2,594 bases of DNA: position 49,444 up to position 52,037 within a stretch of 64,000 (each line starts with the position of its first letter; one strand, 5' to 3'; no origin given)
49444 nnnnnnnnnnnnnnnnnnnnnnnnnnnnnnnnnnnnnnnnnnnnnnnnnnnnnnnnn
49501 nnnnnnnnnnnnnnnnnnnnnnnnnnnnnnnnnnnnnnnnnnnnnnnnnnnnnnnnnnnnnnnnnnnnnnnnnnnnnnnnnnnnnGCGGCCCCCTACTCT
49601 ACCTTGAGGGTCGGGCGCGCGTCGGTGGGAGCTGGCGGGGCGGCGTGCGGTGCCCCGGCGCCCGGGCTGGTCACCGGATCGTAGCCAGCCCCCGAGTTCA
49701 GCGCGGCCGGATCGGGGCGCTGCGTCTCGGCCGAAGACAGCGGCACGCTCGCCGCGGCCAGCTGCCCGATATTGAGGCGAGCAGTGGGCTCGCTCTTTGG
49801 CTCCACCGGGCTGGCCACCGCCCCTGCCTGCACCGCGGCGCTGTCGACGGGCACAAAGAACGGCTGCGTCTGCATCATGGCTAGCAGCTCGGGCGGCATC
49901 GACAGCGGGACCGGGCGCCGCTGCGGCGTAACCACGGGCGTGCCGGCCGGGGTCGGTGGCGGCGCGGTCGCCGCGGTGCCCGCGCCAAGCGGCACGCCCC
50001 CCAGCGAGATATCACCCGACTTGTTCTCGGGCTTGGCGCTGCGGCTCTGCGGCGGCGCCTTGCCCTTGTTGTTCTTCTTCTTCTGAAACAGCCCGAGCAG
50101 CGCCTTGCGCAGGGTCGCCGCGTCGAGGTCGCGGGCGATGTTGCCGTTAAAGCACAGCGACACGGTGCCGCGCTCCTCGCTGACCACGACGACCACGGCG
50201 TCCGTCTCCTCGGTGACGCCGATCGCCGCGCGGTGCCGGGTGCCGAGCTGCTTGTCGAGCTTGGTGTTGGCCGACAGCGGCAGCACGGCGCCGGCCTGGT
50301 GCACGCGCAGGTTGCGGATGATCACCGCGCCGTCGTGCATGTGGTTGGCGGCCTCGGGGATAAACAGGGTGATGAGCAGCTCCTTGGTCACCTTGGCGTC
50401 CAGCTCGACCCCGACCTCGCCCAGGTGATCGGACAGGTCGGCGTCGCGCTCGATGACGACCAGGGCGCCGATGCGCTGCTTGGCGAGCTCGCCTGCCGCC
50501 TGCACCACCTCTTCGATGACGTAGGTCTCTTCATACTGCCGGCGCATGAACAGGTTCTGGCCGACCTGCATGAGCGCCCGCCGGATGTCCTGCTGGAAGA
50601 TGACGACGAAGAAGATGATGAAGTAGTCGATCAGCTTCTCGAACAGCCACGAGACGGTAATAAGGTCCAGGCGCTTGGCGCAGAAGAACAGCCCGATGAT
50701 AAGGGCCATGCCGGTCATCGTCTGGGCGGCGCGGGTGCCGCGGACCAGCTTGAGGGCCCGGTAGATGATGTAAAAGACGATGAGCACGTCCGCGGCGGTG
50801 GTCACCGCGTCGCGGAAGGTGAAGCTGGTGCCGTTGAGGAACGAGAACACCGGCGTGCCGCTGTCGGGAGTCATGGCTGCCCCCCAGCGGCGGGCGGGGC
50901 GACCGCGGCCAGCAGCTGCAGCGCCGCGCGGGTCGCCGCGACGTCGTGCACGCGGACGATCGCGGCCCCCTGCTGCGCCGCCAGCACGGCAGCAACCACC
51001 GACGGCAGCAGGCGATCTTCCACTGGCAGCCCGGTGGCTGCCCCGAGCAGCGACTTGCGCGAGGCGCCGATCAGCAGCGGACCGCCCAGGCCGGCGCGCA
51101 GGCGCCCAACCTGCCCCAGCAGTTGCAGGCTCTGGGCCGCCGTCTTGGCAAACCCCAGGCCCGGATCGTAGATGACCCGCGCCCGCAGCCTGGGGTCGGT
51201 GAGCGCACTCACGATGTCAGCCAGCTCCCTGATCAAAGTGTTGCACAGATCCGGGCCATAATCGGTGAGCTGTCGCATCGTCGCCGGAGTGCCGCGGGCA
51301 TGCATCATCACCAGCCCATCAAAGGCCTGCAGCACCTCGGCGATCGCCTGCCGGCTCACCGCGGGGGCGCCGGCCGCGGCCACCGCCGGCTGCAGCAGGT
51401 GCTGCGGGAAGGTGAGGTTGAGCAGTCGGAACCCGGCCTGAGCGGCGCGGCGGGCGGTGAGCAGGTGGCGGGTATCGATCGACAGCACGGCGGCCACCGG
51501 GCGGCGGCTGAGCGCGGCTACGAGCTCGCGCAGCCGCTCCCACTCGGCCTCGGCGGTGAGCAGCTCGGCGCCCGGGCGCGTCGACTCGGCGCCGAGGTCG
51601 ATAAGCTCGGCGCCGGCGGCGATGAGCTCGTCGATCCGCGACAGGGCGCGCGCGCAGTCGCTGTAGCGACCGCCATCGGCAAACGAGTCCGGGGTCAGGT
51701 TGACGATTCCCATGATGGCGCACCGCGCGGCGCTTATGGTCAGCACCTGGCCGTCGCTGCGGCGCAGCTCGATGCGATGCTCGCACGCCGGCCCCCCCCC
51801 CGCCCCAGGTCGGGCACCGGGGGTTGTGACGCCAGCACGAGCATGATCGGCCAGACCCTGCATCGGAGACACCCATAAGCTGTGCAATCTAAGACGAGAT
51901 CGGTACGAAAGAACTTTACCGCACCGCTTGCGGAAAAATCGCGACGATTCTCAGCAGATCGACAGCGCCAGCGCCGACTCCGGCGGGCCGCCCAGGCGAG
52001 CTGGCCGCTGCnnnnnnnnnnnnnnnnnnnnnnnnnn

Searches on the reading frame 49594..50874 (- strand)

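Call 92: search_protein_families(library=pfam, proteins=[window:49594-50874:-], max_evalue=0.00001)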
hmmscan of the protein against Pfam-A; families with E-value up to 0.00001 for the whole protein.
window:49594-50874:- (426 aa): 1 family
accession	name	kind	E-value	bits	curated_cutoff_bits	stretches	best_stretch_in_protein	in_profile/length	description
PF02457.21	DAC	-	2.9e-39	133.8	27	1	125-245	2-118/119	DisA bacterial checkpoint controller nucleotide-binding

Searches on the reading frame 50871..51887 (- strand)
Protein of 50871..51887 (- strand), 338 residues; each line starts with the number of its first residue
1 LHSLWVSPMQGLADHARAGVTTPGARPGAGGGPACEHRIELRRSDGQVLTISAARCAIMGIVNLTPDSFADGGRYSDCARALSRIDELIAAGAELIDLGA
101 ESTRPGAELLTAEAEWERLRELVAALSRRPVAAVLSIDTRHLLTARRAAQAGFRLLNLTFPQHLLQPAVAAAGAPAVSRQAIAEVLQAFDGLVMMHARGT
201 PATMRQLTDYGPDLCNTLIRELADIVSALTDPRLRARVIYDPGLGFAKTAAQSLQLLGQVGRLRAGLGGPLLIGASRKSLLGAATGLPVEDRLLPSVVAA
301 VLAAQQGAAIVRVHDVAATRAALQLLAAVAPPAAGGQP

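Call 92: search_protein_families(library=pfam, proteins=[window:50871-51887:-], max_evalue=0.00001)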
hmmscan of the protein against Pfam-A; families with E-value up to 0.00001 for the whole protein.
window:50871-51887:- (338 aa): 1 family
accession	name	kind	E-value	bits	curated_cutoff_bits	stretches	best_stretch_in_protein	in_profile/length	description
PF00809.28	Pterin_bind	-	5e-51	174.1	25.5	1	59-314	1-244/244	Pterin binding enzyme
